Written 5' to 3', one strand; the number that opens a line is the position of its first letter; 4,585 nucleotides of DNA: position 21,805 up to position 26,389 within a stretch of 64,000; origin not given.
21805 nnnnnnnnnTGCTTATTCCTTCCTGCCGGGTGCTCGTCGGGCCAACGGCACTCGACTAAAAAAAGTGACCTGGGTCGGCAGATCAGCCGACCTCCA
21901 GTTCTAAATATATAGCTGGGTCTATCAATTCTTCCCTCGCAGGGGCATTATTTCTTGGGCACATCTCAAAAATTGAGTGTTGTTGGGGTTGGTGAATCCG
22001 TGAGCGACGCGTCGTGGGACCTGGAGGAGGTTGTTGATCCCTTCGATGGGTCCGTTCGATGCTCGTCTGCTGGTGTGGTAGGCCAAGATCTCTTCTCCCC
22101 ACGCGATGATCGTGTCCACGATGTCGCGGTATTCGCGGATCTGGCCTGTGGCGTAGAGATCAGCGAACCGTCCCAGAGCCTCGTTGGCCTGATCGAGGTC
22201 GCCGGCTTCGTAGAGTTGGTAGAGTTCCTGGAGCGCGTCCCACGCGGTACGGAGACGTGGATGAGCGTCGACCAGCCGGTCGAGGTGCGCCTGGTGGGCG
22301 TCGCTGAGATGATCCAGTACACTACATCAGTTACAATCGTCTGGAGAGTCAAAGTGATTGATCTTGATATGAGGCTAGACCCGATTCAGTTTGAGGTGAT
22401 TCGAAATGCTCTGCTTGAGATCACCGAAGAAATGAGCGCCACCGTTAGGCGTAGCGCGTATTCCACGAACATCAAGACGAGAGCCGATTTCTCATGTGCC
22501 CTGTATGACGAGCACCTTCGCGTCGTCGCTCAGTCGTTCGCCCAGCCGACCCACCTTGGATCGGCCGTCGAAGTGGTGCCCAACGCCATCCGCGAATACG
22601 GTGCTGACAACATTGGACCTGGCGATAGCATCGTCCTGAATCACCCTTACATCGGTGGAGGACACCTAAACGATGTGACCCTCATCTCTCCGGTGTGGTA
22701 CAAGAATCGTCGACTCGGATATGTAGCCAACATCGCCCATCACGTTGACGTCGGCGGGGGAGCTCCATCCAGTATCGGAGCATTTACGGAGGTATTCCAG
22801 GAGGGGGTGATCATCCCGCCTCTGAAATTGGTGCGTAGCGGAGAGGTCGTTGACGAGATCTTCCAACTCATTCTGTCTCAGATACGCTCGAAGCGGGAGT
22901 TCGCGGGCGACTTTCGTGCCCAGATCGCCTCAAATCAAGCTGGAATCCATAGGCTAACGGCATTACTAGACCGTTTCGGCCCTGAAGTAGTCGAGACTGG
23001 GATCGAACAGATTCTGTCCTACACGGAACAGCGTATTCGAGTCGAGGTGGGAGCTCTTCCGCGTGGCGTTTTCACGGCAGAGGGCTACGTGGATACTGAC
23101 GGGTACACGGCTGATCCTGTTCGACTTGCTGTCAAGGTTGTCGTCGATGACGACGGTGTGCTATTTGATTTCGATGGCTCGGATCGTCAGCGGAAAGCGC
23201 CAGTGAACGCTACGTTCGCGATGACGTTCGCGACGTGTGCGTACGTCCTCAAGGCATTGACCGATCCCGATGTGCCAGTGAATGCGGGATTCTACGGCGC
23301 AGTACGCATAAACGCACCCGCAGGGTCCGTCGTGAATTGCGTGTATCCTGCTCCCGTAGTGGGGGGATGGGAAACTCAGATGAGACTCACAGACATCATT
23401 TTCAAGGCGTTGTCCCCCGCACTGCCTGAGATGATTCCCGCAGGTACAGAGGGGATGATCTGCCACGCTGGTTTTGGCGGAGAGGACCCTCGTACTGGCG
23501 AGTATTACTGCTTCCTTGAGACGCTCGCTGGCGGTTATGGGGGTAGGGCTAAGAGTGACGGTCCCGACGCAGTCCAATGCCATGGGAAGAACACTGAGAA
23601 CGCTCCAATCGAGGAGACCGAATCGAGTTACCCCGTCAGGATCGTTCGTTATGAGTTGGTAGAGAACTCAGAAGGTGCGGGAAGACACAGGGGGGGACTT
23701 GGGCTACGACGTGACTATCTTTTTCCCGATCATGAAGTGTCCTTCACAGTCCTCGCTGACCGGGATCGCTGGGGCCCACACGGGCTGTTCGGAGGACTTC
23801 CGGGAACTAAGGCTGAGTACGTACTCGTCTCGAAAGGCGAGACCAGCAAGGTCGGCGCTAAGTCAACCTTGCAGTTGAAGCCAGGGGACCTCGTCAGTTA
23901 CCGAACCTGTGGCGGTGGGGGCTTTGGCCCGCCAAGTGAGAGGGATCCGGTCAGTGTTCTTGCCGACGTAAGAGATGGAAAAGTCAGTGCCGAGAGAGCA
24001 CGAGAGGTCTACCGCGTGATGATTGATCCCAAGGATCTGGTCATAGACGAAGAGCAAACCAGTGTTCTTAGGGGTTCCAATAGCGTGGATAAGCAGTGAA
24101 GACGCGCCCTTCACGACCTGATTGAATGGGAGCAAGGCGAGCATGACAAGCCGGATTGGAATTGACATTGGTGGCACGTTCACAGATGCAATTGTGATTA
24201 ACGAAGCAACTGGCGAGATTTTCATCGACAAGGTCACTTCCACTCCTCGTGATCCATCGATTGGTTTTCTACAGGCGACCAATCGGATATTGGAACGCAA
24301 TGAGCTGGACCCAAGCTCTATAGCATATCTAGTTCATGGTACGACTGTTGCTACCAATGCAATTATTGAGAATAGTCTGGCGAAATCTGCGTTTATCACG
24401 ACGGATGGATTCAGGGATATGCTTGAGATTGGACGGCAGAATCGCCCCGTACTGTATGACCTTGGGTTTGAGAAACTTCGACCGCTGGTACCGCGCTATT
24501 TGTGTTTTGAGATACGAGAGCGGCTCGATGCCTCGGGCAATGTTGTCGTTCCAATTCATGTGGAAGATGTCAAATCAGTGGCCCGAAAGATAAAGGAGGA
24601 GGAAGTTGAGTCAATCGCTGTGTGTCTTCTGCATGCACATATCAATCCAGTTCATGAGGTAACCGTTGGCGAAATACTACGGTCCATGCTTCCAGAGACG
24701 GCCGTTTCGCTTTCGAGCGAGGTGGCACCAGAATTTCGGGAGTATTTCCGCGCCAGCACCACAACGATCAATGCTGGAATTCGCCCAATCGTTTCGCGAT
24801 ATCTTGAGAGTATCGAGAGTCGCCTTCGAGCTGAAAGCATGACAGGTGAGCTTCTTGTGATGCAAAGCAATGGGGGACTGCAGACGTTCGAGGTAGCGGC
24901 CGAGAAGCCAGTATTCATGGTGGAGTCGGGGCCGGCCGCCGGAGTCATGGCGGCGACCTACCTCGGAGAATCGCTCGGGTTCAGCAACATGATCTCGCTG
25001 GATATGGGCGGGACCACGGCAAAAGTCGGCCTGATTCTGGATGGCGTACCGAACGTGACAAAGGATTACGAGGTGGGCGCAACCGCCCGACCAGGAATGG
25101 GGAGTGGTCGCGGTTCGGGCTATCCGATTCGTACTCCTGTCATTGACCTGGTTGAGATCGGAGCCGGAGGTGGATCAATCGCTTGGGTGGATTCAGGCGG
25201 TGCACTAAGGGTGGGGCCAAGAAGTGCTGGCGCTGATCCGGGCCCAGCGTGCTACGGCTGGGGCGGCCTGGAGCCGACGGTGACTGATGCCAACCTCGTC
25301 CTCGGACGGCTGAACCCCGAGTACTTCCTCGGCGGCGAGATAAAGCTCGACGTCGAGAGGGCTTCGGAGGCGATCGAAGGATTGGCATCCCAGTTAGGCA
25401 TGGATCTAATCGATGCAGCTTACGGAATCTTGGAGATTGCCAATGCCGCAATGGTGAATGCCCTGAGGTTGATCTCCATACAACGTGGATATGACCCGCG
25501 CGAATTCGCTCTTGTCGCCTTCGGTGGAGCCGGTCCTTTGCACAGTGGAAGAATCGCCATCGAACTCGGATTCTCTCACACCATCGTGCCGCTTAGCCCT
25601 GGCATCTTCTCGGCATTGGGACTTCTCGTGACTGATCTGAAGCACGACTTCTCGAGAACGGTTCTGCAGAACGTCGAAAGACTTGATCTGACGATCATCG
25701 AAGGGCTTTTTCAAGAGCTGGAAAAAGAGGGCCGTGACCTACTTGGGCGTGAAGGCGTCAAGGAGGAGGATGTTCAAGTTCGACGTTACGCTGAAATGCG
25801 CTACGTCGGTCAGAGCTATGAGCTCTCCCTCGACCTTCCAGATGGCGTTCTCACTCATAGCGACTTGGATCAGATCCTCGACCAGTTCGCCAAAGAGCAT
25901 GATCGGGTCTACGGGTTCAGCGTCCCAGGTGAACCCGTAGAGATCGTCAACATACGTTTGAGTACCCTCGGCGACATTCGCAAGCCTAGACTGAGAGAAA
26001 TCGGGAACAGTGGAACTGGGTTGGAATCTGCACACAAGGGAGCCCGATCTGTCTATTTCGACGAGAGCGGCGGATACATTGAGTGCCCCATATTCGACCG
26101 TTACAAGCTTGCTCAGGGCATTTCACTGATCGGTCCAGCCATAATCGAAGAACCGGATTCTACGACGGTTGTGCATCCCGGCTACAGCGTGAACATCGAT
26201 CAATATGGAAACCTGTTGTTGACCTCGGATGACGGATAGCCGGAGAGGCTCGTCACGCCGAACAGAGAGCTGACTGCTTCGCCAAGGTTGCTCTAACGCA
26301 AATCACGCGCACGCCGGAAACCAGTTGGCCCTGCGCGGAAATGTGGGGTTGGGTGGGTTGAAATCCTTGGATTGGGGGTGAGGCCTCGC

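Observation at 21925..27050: hyuB-hyuA pair bracketed by inverted, near-identical ISL3 transposase 3'-end remnants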

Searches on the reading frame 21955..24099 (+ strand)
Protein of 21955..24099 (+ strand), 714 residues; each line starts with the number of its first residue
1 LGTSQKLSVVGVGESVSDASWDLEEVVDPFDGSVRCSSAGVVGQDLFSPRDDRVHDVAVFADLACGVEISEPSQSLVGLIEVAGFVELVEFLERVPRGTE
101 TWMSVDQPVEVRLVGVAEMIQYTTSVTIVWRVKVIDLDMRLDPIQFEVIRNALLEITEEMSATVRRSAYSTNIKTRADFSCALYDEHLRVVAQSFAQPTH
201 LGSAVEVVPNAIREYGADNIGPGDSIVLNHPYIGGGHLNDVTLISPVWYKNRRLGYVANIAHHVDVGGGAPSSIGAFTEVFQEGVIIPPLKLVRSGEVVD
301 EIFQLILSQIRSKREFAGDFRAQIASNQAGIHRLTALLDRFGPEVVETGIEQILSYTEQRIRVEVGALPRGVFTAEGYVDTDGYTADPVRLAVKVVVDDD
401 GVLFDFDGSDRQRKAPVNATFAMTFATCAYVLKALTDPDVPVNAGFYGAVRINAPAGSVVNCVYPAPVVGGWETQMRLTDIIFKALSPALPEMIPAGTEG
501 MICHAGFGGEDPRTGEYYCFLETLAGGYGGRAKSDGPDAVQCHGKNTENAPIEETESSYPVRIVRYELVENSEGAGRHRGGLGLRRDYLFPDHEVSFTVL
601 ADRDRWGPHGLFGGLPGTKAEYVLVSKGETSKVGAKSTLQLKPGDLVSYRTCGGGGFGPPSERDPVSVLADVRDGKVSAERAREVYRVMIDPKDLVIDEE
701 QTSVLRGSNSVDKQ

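Call 5: search_protein_families(library=pfam, proteins=[window:21955-24099:+], max_evalue=0.01)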
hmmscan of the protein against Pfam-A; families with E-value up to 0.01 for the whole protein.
window:21955-24099:+ (714 aa): 1 family
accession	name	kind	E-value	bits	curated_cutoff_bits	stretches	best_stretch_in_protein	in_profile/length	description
PF02538.19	Hydantoinase_B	-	6.2e-172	573.1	26.8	1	142-660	1-519/519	Hydantoinase B/oxoprolinase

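Call 31: find_homologous_proteins(query=window:22369-24096:+, max_evalue=1e-50)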
Query window:22369-24096:+ (576 aa): 5170 proteins with E <= 1e-50 among 8000 candidates; the best 120 are listed.
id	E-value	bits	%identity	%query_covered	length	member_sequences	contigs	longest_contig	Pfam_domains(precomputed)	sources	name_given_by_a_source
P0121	0.0e+0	1294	99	100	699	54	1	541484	PF02538.20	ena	-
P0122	0.0e+0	1023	78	99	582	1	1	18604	PF02538.20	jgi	jgi:N-methylhydantoinase B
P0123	0.0e+0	1016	76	99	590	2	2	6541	PF02538.20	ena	-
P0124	8.0e-279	944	70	98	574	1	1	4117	PF02538.20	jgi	-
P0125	2.4e-277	939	71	99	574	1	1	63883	PF02538.20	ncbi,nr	ncbi:MAG: hydantoinase B/oxoprolinase family protein [Candidatus Latescibacteria bacterium]|nr:hydan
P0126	2.9e-275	932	69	100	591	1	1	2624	PF02538.20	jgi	jgi:N-methylhydantoinase B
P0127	6.2e-275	931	69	99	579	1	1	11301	PF02538.20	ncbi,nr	ncbi:MAG: hydantoinase B/oxoprolinase family protein [bacterium]|nr:hydantoinase B/oxoprolinase fami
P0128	4.0e-274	929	69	98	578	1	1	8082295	PF02538.20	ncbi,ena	-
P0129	4.0e-274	929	70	99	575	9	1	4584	PF02538.20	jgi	-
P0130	1.3e-273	927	69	99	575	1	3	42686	PF02538.20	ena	-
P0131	2.6e-273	926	68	100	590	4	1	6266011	PF02538.20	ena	-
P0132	5.1e-273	925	69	98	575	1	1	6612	PF02538.20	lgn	-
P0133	1.0e-272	924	68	99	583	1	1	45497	PF02538.20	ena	-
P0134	1.4e-272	924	69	98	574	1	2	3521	PF02538.20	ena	-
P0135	1.7e-271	920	68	98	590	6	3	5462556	PF02538.20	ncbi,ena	-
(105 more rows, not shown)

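Call 33: find_encoding_contigs(protein=P0122, flank=10000, max_places=3)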
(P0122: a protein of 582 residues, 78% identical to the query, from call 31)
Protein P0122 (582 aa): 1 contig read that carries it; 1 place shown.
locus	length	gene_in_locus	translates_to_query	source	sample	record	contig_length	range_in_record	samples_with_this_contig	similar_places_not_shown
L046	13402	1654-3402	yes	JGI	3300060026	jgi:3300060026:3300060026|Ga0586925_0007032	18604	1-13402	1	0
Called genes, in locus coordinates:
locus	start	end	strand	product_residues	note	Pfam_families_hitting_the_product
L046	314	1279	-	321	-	PF01073:3Beta_HSD, PF01370:Epimerase, PF02719:Polysacc_synt_2, PF04321:RmlD_sub_bind, PF13460:NAD_binding_10, PF16363:GDP_Man_Dehyd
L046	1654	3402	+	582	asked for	PF02538:Hydantoinase_B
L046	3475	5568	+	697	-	PF05378:Hydant_A_N, PF01968:Hydantoinase_A, PF19278:Hydant_A_C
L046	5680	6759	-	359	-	PF00155:Aminotran_1_2 (weak), PF01212:Beta_elim_lyase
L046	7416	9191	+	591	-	PF00496:SBP_bac_5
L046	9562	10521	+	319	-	PF19300:BPD_transp_1_N, PF00528:BPD_transp_1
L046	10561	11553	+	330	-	PF12911:OppC_N, PF00528:BPD_transp_1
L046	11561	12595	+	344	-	PF00005:ABC_tran, PF08352:oligo_HPY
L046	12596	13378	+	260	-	PF00005:ABC_tran, PF13304:AAA_21 (faint)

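Call 34: find_encoding_contigs(protein=P0123, flank=10000, max_places=3)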
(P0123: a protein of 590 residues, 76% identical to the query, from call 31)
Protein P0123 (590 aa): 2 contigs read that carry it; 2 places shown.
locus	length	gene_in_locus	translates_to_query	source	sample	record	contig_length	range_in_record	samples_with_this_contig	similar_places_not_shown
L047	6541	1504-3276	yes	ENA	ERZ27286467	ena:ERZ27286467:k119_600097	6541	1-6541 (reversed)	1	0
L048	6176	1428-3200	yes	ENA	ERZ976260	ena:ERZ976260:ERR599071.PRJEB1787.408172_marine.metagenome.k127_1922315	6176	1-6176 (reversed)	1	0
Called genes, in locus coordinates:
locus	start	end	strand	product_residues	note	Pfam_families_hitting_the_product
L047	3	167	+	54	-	?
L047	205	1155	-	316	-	PF01073:3Beta_HSD, PF01370:Epimerase, PF02719:Polysacc_synt_2 (weak), PF04321:RmlD_sub_bind, PF13460:NAD_binding_10, PF16363:GDP_Man_Dehyd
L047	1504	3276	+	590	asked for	PF02538:Hydantoinase_B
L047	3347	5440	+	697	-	PF05378:Hydant_A_N, PF01968:Hydantoinase_A, PF19278:Hydant_A_C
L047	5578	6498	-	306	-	PF00155:Aminotran_1_2 (weak), PF01212:Beta_elim_lyase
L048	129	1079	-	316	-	PF01073:3Beta_HSD, PF01370:Epimerase, PF02719:Polysacc_synt_2 (weak), PF04321:RmlD_sub_bind, PF13460:NAD_binding_10, PF16363:GDP_Man_Dehyd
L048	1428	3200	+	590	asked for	PF02538:Hydantoinase_B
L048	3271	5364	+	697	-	PF05378:Hydant_A_N, PF01968:Hydantoinase_A, PF19278:Hydant_A_C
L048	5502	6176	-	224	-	?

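Call 35: find_encoding_contigs(protein=P0125, flank=10000, max_places=3)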
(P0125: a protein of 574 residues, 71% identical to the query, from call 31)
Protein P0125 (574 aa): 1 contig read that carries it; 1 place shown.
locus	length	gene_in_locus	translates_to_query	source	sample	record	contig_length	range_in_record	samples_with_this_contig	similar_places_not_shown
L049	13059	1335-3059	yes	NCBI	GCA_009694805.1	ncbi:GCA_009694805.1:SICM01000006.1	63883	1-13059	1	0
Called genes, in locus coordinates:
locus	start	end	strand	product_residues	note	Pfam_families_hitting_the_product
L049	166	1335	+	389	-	PF01266:DAO, PF13450:NAD_binding_8 (weak)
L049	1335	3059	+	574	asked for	PF02538:Hydantoinase_B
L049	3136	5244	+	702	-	PF05378:Hydant_A_N, PF01968:Hydantoinase_A, PF19278:Hydant_A_C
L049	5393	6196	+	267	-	PF23441:SDR (faint), PF00106:adh_short, PF13561:adh_short_C2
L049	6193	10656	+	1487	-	PF19501:PcRGLX_1st, PF21345:PcRGLX_2nd (faint), PF21346:PcRGLX_3rd (faint), PF07944:Beta-AFase-like_GH127_cat (faint), PF00149:Metallophos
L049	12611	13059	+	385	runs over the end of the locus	PF01041:DegT_DnrJ_EryC1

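Call 52: list_cluster_members(proteins=[P0121])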
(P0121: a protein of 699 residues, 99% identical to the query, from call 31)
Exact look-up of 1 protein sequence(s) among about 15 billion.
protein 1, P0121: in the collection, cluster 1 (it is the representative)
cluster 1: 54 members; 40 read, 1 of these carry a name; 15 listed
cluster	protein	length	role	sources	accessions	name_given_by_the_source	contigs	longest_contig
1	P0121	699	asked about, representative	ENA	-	-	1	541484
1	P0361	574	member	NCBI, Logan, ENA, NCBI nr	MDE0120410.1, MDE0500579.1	MAG: hydantoinase B/oxoprolinase family protein [bacterium] | hydantoinase B/oxoprolinase family protein [bacterium]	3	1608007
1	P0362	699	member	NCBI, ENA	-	-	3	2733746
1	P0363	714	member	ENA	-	-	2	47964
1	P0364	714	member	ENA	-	-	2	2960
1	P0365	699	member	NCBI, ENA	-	-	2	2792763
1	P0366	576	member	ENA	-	-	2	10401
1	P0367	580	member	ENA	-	-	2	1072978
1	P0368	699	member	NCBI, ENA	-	-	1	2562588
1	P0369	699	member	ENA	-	-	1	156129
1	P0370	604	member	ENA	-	-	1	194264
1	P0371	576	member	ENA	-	-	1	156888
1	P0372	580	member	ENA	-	-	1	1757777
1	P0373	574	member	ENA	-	-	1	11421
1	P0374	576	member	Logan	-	-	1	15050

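Call 55: find_encoding_contigs(protein=P0361, flank=10000, max_places=4)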
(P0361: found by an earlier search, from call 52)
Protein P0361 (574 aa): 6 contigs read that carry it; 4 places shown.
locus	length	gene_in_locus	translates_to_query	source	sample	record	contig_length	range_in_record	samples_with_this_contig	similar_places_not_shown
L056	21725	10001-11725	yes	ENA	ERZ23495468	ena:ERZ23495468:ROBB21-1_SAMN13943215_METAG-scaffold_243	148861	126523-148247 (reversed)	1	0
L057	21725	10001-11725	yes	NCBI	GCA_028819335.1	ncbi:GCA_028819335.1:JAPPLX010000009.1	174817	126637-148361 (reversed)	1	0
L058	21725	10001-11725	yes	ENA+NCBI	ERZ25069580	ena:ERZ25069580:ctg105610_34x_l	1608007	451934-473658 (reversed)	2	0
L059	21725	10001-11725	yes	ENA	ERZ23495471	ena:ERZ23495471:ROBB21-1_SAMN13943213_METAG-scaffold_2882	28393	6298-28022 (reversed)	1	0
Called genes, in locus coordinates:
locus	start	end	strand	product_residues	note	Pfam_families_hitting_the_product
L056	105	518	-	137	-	PF00903:Glyoxalase, PF13669:Glyoxalase_4 (weak)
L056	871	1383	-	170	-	-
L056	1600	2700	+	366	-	PF00296:Bac_luciferase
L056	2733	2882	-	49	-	-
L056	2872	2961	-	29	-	-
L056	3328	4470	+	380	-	PF00392:GntR, PF00532:Peripla_BP_1, PF13407:Peripla_BP_4, PF13377:Peripla_BP_3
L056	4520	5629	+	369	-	-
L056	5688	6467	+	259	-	PF01048:PNP_UDP_1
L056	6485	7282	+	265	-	PF00005:ABC_tran, PF13304:AAA_21 (faint)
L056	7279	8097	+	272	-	PF00528:BPD_transp_1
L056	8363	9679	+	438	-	PF07287:AtuA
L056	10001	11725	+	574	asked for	PF02538:Hydantoinase_B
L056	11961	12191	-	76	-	-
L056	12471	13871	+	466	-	PF01968:Hydantoinase_A, PF19278:Hydant_A_C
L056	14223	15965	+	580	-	-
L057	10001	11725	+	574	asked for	PF02538:Hydantoinase_B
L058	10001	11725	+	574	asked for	PF02538:Hydantoinase_B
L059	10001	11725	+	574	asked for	PF02538:Hydantoinase_B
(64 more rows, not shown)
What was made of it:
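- Closest known: hyuA/hyuB. Different: This subfamily is consistently B-then-A and is linked to a Dpp-type ABC importer, an amidase, a PTE-family hydrolase and atuA/DUF4387 (calls 33, 55).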

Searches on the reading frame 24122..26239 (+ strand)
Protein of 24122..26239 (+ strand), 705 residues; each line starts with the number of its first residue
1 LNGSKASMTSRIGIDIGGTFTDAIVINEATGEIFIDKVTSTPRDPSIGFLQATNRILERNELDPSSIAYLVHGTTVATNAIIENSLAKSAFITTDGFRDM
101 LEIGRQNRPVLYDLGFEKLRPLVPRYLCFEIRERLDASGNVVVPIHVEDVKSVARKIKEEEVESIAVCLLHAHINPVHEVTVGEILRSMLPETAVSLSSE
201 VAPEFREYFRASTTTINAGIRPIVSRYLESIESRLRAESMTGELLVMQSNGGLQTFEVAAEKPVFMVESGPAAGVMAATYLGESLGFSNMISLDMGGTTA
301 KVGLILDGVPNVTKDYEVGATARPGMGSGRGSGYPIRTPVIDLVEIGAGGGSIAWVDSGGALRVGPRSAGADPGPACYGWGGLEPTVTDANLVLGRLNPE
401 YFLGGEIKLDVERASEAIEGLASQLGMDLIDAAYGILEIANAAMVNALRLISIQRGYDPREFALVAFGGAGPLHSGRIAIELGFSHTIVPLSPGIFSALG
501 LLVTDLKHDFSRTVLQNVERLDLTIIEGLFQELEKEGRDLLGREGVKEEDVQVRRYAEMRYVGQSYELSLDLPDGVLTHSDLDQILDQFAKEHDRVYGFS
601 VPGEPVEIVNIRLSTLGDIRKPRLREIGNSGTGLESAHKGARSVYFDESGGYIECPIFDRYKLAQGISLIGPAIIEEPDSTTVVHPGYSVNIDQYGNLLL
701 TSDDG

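Call 5: search_protein_families(library=pfam, proteins=[window:24122-26239:+], max_evalue=0.01)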
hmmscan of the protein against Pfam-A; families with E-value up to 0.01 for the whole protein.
window:24122-26239:+ (705 aa): 4 families
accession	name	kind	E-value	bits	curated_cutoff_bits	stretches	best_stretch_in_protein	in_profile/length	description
PF01968.24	Hydantoinase_A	-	4.5e-103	344.9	22.9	1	210-509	1-290/291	Hydantoinase/oxoprolinase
PF05378.19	Hydant_A_N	-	4.2e-55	186.6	25.2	1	11-189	1-175/176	Hydantoinase/oxoprolinase N-terminal region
PF19278.4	Hydant_A_C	-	6.3e-24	84.9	21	1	526-695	14-185/193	Hydantoinase/oxoprolinase C-terminal domain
PF16805.11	Trans_coact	-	0.0042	17.3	25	0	409-438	3-32/73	Phage late-transcription coactivator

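Call 11: find_encoding_contigs(protein=window:24122-26239:+, flank=10000, max_places=10)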
Protein window:24122-26239:+ (705 aa): no gene with exactly this product is on record in the collection.
